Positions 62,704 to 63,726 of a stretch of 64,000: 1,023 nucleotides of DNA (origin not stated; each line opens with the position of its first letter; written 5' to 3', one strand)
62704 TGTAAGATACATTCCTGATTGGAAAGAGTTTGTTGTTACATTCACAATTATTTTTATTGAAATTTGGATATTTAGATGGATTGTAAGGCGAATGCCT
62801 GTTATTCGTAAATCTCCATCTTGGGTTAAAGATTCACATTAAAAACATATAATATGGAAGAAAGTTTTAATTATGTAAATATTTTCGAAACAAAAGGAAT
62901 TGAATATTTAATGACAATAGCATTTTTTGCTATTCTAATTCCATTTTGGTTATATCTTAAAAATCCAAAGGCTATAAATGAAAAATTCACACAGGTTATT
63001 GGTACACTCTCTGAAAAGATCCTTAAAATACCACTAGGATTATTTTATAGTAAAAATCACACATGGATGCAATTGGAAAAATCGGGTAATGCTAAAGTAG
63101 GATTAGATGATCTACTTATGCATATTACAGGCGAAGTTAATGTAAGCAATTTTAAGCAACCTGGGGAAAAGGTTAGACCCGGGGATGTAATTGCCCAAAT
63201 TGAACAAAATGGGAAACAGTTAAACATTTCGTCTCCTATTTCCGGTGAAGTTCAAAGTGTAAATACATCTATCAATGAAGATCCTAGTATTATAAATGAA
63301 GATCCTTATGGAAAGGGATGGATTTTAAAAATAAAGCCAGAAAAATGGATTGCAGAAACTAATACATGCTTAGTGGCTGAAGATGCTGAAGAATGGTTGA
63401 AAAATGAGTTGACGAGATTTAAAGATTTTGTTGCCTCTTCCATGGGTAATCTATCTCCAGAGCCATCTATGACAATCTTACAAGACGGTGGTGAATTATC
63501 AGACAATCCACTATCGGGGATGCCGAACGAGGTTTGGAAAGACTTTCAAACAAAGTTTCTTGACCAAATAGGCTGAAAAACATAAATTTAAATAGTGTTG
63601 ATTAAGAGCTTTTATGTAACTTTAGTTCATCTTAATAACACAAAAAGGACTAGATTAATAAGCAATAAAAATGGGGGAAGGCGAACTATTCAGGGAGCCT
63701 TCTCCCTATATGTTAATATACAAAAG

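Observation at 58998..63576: Orphan NrfC/NrfD-type quinone module bracketed by two membrane-anchored GcvH-fold paralogues, one fused to a periplasmic PstS-like binding domain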

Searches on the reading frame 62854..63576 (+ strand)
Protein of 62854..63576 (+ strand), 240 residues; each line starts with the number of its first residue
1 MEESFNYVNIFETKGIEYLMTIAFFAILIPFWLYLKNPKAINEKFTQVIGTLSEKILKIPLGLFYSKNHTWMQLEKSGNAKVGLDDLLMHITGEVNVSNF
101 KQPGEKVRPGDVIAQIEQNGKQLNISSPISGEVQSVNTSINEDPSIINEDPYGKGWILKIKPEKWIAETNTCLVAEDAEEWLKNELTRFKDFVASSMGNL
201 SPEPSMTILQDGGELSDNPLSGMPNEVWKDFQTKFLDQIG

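Call 3: search_protein_families(library=pfam, proteins=[window:62854-63576:+], max_evalue=0.1)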
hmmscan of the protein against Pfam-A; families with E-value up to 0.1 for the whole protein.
window:62854-63576:+ (240 aa): 5 families
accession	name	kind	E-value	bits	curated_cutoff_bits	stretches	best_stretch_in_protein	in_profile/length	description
PF01597.25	GCV_H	-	5.2e-25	88.1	22.2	1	64-184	2-121/122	Glycine cleavage H-protein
PF00364.28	Biotin_lipoyl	-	0.00053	20.2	22.1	1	97-137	17-57/73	Biotin-requiring enzyme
PF13375.12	RnfC_N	-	0.0037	17.7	25.6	1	102-142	47-86/101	RnfC Barrel sandwich hybrid domain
PF13533.13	Biotin_lipoyl_2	-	0.01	16.1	29.8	0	104-117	19-32/32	Biotin-lipoyl like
PF05896.17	NQRA_N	-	0.084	13.5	25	0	102-137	45-79/94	NqrA N-terminal barrel-sandwich hybrid domain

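Call 4: search_protein_families(library=ncbifam, proteins=[window:62854-63576:+], max_evalue=0.1)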
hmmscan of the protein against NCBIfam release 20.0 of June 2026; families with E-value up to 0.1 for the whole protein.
window:62854-63576:+ (240 aa): 5 families
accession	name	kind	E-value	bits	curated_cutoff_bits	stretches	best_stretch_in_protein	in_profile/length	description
NF002270.0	PRK01202.1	subfamily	4e-25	88.1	117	1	58-183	3-127/129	glycine cleavage system protein GcvH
TIGR00527.1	gcvH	equivalog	4.6e-22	78.5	115.85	1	59-185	2-128/129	glycine cleavage system protein GcvH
NF045810.1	GcvH_rel_desulf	equivalog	3.3e-13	49.7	150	1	56-175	9-128/167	GcvH-related protein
TIGR03077.1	not_gcvH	equivalog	1.5e-10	41.1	144.05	1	64-164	1-101/110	glycine cleavage protein H-like protein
TIGR01347.1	sucB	equivalog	0.025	13.8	378.65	1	99-139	20-60/404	dihydrolipoyllysine-residue succinyltransferase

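Call 7: find_related_loci(query=window:62854-63576:+, collection=genome_contigs, flank=10000)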
Query window:62854-63576:+ (240 aa) in genome_contigs; peptide patterns used: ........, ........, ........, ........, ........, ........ (x = any residue, [..] = any of these).
600 stretches matched a pattern (row limit reached: there are more); 582 encode a relative of the query (tblastn E <= 1e-3); the best 80 are kept; 80 distinct loci.
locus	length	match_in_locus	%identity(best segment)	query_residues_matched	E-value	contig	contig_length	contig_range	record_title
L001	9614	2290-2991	69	3-236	5e-111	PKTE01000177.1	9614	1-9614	MAG: Salinivirgaceae bacterium isolate BM715 sc_4012, whole genome shotgun sequence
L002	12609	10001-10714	68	3-240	6e-108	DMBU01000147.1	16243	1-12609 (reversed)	MAG TPA_asm: Bacteroidales bacterium isolate UBA12171 contig_140, whole genome shotgun sequence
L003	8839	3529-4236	60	3-238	5e-94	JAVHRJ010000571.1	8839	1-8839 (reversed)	MAG: Bacteroidales bacterium isolate WB02no9_30_11 NODE_7892_length_8839_cov_5.543033, whole genome shotgun sequence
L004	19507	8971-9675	57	3-237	3e-93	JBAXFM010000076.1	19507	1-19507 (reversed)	MAG: Bacteroidota bacterium isolate ELA271 MAG271_76, whole genome shotgun sequence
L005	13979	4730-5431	56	3-236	6e-93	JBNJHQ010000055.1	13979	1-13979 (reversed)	MAG: Bacteroidota bacterium isolate Y22_0dBSd3.bin.43 NODE_3818_length_13979_cov_8.264409, whole genome shotgun sequence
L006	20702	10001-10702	57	3-236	3e-92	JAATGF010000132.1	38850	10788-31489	MAG: Bacteroidales bacterium isolate bin_301 k141_5082395, whole genome shotgun sequence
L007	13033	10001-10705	57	3-237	8e-92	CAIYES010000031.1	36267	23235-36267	MAG: uncultured Bacteroidales bacterium isolate Kiruna2_bin-1621 genome assembly, contig: bin-1621:031/574, whole genome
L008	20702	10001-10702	56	3-236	4e-91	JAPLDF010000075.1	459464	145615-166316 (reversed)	MAG: Bacteroidetes bacterium isolate LacPavin_0419_WC70L_MAG_48_58 LacPavin_0419_WC70L_scaffold_96327, whole genome shot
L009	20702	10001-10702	56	3-236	6e-91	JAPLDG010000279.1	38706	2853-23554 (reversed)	MAG: Bacteroidetes bacterium isolate LacPavin_0419_WC70L_MAG_45_7 LacPavin_0419_WC70L_scaffold_320486, whole genome shot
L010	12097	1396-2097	58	3-236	1e-89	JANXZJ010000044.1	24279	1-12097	MAG: Mariniphaga sp. isolate GL140_4_metabat_302_sub GL140_4_k141_816980, whole genome shotgun sequence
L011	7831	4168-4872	56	3-237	2e-89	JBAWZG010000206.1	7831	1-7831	MAG: Bacteroidia bacterium isolate ELA109 MAG109_206, whole genome shotgun sequence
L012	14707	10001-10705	54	3-237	4e-88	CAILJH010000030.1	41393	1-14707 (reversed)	MAG: uncultured Prolixibacteraceae bacterium isolate MJ-time_bin-5436 genome assembly, contig: bin-5436:030/287, whole g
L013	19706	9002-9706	54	3-237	3e-87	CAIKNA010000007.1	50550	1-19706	MAG: uncultured Bacteroidales bacterium isolate AlinenLipids_bin-7146 genome assembly, contig: bin-7146:007/409, whole g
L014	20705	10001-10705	55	3-237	6e-87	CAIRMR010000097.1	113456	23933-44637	MAG: uncultured Bacteroidales bacterium isolate Loclat_bin-01022 genome assembly, contig: bin-01022:097/223, whole genom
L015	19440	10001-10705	55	3-237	2e-86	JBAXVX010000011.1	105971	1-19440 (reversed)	MAG: Bacteroidota bacterium isolate ELA698 MAG698_11, whole genome shotgun sequence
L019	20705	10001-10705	47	3-237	6e-76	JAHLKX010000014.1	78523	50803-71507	MAG: Bacteroidetes bacterium isolate MAG39 NODE_996_length_78523_cov_1333.859013, whole genome shotgun sequence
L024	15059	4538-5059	30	55-236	1e-29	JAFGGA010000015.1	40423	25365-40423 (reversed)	MAG: Deltaproteobacteria bacterium isolate Zod_Metabat.1361 k87_1212367, whole genome shotgun sequence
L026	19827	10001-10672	26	8-236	1e-24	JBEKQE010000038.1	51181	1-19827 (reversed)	MAG: Syntrophobacteraceae bacterium isolate SPRUCE 480 SPRUCE_480_38, whole genome shotgun sequence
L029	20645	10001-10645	26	27-236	1e-23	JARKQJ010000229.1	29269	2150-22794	MAG: Paludibaculum sp. isolate Reactor_maxbin.100 k141_680084, whole genome shotgun sequence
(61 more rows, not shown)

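Call 9: find_encoding_contigs(protein=window:62854-63576:+, flank=10000, max_places=6)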
Protein window:62854-63576:+ (240 aa): 1 contig read that carries it; 1 place shown.
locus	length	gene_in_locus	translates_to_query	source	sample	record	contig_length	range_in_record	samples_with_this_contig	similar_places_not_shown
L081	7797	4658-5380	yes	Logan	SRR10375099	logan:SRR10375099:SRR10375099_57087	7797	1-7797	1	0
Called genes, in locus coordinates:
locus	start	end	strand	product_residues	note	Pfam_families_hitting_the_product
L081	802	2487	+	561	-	PF01597:GCV_H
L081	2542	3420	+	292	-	PF12838:Fer4_7 (faint), PF13187:Fer4_9 (faint), PF13237:Fer4_10 (faint), PF13247:Fer4_11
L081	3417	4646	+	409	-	PF03916:NrfD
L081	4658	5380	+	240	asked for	PF01597:GCV_H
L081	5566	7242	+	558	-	PF00512:HisKA, PF02518:HATPase_c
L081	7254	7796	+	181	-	?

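Call 17: search_solved_structures(query=window:62854-63576:+, max_evalue=0.001, show_alignments=3)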
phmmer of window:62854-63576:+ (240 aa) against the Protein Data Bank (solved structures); distinct sequences matched with E-value up to 0.001: 13.
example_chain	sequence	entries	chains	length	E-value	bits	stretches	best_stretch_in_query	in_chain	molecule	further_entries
1onl_A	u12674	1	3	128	1.4e-17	67.5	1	58-180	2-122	glycine cleavage system H protein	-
3a8i_E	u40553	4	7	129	7e-17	65.2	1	58-164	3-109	Glycine cleavage system H protein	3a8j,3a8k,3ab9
3a7a_B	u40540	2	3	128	8.4e-17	64.9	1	59-164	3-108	Glycine cleavage system H protein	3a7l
1dxm_A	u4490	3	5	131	1.3e-15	61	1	62-164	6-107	H PROTEIN | H PROTEIN OF THE GLYCINE CLEAVAGE SYSTEM | H-PROTEIN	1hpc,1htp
3hgb_A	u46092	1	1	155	2.1e-15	60.3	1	57-164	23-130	Glycine cleavage system H protein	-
3ift_A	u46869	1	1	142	2.2e-15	60.3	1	57-164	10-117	Glycine cleavage system H protein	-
2ka7_A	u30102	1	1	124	3e-14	56.5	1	65-161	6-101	Glycine cleavage system H protein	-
1zko_A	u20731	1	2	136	3.6e-14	56.3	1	65-161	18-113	Glycine cleavage system H protein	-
3tzu_A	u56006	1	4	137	3.5e-12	49.8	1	58-163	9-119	Glycine cleavage system H protein 1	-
2edg_A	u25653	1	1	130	3.3e-10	43.3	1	63-162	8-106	Glycine cleavage system H protein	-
8ugo_E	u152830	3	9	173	6e-10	42.5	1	65-170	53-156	Glycine cleavage system H protein, mitochondrial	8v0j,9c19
3mxu_A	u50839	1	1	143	1e-09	41.7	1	63-161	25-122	Glycine cleavage system H protein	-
3klr_A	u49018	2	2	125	1.3e-09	41.3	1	65-163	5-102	Glycine cleavage system H protein | Glycine cleavage system H protein, mitochondrial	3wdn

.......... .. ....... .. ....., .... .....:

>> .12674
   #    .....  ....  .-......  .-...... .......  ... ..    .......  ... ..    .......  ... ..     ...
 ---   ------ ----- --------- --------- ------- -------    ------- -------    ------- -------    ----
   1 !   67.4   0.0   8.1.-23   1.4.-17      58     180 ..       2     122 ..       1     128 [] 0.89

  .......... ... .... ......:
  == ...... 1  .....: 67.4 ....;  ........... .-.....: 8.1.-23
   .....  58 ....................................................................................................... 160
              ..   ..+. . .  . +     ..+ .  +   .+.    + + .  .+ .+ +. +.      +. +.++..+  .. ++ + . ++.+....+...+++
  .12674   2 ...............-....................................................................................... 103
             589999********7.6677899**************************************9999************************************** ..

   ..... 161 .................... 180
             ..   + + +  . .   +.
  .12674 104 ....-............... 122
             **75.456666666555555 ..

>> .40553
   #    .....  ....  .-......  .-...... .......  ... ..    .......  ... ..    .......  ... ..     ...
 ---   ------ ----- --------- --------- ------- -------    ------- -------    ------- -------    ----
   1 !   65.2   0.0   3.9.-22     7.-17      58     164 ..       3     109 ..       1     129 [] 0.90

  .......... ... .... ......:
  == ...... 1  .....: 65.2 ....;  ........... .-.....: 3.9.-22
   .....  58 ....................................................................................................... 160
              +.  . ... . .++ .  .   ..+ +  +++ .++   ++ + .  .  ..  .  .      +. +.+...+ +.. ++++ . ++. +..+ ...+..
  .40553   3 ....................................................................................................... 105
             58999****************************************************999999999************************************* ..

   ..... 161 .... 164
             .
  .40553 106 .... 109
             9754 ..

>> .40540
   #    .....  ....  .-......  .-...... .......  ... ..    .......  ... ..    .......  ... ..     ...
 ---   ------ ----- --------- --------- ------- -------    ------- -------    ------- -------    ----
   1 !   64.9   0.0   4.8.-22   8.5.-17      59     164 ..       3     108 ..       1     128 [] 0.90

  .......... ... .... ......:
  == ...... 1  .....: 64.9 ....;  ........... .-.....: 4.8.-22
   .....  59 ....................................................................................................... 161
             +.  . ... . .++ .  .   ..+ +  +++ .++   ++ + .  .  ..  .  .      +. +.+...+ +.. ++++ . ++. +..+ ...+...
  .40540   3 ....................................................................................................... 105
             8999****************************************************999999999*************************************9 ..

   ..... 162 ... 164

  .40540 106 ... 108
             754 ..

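Call 18: search_protein_families(library=pfam, proteins=[L081:5566-7242:+, L008:10967-12664:+, L008:14031-14564:+, L019:12501-13844:+, L029:12565-14304:+, L026:14966-16555:-], max_evalue=0.1)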
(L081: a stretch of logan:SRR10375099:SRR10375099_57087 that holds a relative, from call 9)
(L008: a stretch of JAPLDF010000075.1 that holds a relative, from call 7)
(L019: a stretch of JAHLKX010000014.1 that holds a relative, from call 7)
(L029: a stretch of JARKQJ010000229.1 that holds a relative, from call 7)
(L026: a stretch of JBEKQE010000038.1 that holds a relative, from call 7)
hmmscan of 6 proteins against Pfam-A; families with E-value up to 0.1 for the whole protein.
L081:5566-7242:+ (558 aa): 8 families
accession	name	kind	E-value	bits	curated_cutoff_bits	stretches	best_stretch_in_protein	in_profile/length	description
PF02518.31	HATPase_c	-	1.9e-23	83.4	26.4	1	448-556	3-110/111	Histidine kinase-, DNA gyrase B-, and HSP90-like ATPase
PF00512.31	HisKA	-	7.7e-14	51.9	26.9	1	332-402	2-64/66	His Kinase A (phospho-acceptor) domain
PF00672.30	HAMP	-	4e-05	24.3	25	1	240-291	2-51/53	HAMP domain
PF14501.12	HATPase_c_5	-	0.00073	19.9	22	1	458-544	13-93/102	GHKL domain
PF21085.3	CusS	-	0.0055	17.2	24.1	1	27-159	4-136/160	CusS sensor domain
PF13581.12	HATPase_c_2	-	0.029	14.8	27.4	1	459-551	40-125/127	Histidine kinase-like ATPase domain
PF24487.1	NDC80_loop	-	0.037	14.2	27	1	239-341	76-172/233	Kinetochore protein NDC80 loop region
PF13589.12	HATPase_c_3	-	0.057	13.9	25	0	453-512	5-60/137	Histidine kinase-, DNA gyrase B-, and HSP90-like ATPase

L008:10967-12664:+ (565 aa): 8 families
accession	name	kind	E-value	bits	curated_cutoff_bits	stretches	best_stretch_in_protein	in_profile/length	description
PF02518.31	HATPase_c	-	2.6e-24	86.2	26.4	1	457-562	3-109/111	Histidine kinase-, DNA gyrase B-, and HSP90-like ATPase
PF00512.31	HisKA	-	9.6e-14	51.6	26.9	1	341-412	2-65/66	His Kinase A (phospho-acceptor) domain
PF00672.30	HAMP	-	5.3e-08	33.5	25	1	249-302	2-53/53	HAMP domain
PF14501.12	HATPase_c_5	-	0.00017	21.9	22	1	464-549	10-91/102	GHKL domain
PF13581.12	HATPase_c_2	-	0.0016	18.9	27.4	1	459-556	31-123/127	Histidine kinase-like ATPase domain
PF13589.12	HATPase_c_3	-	0.012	16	25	1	461-520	4-61/137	Histidine kinase-, DNA gyrase B-, and HSP90-like ATPase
PF04129.18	Vps52_CC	-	0.019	15.1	26.5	1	280-334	10-63/173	Vps52/Sac2 family, coiled-coil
PF02050.21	FliJ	-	0.05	14.3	28.4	1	291-339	48-96/123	Flagellar FliJ protein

L008:14031-14564:+ (177 aa): 8 families
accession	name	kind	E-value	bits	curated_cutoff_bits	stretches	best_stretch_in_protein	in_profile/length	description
PF07998.17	Peptidase_M54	-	1.9e-20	74.1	24.4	1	73-174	96-192/194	Peptidase family M54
PF00413.30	Peptidase_M10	-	0.00021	21.7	24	1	129-154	111-136/159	Matrixin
PF13582.12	Reprolysin_3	-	0.00027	21.9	22.4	1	91-142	74-122/123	Metallo-peptidase family M12B Reprolysin-like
PF13688.12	Reprolysin_5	-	0.01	16.5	27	1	100-154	107-175/196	Metallo-peptidase family M12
PF10462.15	Peptidase_M66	-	0.012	15.1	20.6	1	117-143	179-209/306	Peptidase M66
PF13583.11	Reprolysin_4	-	0.029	14.5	22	1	125-157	135-166/203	Metallo-peptidase family M12B Reprolysin-like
PF12044.14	Metallopep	-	0.033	13.2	27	1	130-152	318-338/427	Putative peptidase family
PF05572.19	Peptidase_M43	-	0.086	13.2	23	0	126-165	68-107/152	Pregnancy-associated plasma protein-A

L019:12501-13844:+ (447 aa): 19 families
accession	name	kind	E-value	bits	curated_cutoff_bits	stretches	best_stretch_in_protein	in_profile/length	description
PF00158.32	Sigma54_activat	-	1e-70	237.2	20.2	1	145-311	1-167/168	Sigma-54 interaction domain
PF00072.30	Response_reg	-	3.3e-32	111.4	30.2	1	8-116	2-110/111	Response regulator receiver domain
PF25601.1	AAA_lid_14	-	2.1e-25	88.8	27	1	317-389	1-73/87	AAA+ ATPase lid domain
PF14532.12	Sigma54_activ_2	-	7e-25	88.3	25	1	146-316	1-138/138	Sigma-54 interaction domain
PF02954.25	HTH_8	-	3.9e-12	46.1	22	1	400-440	2-42/42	Bacterial regulatory protein, Fis family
PF07728.20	AAA_5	-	5.5e-10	39.8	22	1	169-287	2-123/139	AAA domain (dynein-related subfamily)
PF00004.35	AAA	-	2.8e-07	31.5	21.2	1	169-290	1-112/131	ATPase family associated with various cellular activities (AAA)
PF01078.27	Mg_chelatase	-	0.00011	22.1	20.3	0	224-286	93-157/207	Magnesium chelatase, subunit ChlI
PF07724.20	AAA_2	-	0.00014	22.3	27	1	166-294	3-132/166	AAA domain (Cdc48 subfamily)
PF20161.5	VpsR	-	0.00036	20.7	23.7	1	20-116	23-120/121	VpsR domain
PF20720.3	nSTAND3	-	0.00061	20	27.2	1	155-188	6-39/155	Novel STAND NTPase 3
PF07726.17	AAA_3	-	0.0033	17.7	27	1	169-286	2-111/131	ATPase family associated with various cellular activities (AAA)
PF18024.7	HTH_50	-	0.0085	16.2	27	1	397-442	5-49/50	Helix-turn-helix domain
PF13191.12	AAA_16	-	0.0089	17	32.6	1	159-217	16-81/167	AAA ATPase domain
PF13401.12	AAA_22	-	0.012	16.4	27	0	165-191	4-30/130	AAA domain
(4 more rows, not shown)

L029:12565-14304:+ (579 aa): 5 families
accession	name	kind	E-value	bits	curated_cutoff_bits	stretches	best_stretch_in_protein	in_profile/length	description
PF02518.31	HATPase_c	-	1.2e-24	87.3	26.4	1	459-567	2-110/111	Histidine kinase-, DNA gyrase B-, and HSP90-like ATPase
PF00672.30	HAMP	-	8.4e-13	48.9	25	1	259-305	7-53/53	HAMP domain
PF00512.31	HisKA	-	3.2e-11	43.5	26.9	1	344-413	2-63/66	His Kinase A (phospho-acceptor) domain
PF21563.3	Mcp40H-20_sensor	-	0.0019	18.9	27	1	99-214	9-104/112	Methyl-accepting chemotaxis sensory transducer, class 40H, sensor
PF13581.12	HATPase_c_2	-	0.0023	18.4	27.4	1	472-543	41-111/127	Histidine kinase-like ATPase domain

L026:14966-16555:- (529 aa): 5 families
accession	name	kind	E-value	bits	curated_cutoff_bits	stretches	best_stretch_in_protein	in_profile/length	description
PF02518.31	HATPase_c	-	6.5e-26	91.4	26.4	1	402-510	2-110/111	Histidine kinase-, DNA gyrase B-, and HSP90-like ATPase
PF00512.31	HisKA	-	2.5e-13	50.3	26.9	1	287-357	2-64/66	His Kinase A (phospho-acceptor) domain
PF00672.30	HAMP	-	9.3e-10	39.1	25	1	214-265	1-52/53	HAMP domain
PF10090.15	HPTransfase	-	0.0023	18.1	22.9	1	405-443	31-69/123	Histidine phosphotransferase C-terminal domain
PF13581.12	HATPase_c_2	-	0.022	15.2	27.4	1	414-495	40-116/127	Histidine kinase-like ATPase domain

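Call 19: find_homologous_proteins(query=window:62854-63576:+, max_evalue=1e-10)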
Query window:62854-63576:+ (240 aa): 1585 proteins with E <= 1e-10 among 1866 candidates; the best 120 are listed.
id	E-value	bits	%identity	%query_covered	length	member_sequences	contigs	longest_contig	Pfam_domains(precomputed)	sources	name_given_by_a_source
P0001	4.7e-157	539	100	100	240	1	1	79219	PF01597.26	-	-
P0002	5.5e-151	519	96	100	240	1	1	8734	PF01597.26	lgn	-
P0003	3.5e-146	503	93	99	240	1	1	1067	PF01597.26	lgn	-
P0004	1.1e-134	466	87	98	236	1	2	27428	PF01597.26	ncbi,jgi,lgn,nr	ncbi:MAG: glycine cleavage system protein H [Bacteroidales bacterium]|jgi:glycine cleavage system H 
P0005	5.6e-134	463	85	100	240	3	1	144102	PF01597.26,PF00364.29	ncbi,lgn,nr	ncbi:MAG: glycine cleavage system protein H [Bacteroidales bacterium]|nr:glycine cleavage system pro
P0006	2.9e-132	458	86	98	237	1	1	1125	PF01597.26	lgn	-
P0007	4.8e-121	421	78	100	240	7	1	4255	PF01597.26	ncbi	-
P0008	6.0e-109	381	86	82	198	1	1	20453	PF01597.26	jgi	jgi:glycine cleavage system H protein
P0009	6.6e-107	375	69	98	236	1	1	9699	PF25984.1,PF01597.26,PF00364.29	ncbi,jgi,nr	ncbi:MAG: hypothetical protein C0599_09045 [Salinivirgaceae bacterium]|nr:MAG: hypothetical protein 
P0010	5.9e-105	368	69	98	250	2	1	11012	PF01597.26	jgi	jgi:glycine cleavage system H protein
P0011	4.9e-104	365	68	98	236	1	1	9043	PF25984.1,PF01597.26,PF00364.29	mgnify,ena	mgnify:CR=1 FL=1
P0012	2.6e-102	360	64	98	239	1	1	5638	PF01597.26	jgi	-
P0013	5.6e-102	359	65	99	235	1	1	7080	PF01597.26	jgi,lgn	jgi:glycine cleavage system H protein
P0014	6.8e-102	358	68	99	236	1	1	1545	PF01597.26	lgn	-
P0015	3.4e-101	356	67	98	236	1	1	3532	PF01597.26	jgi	jgi:glycine cleavage system H protein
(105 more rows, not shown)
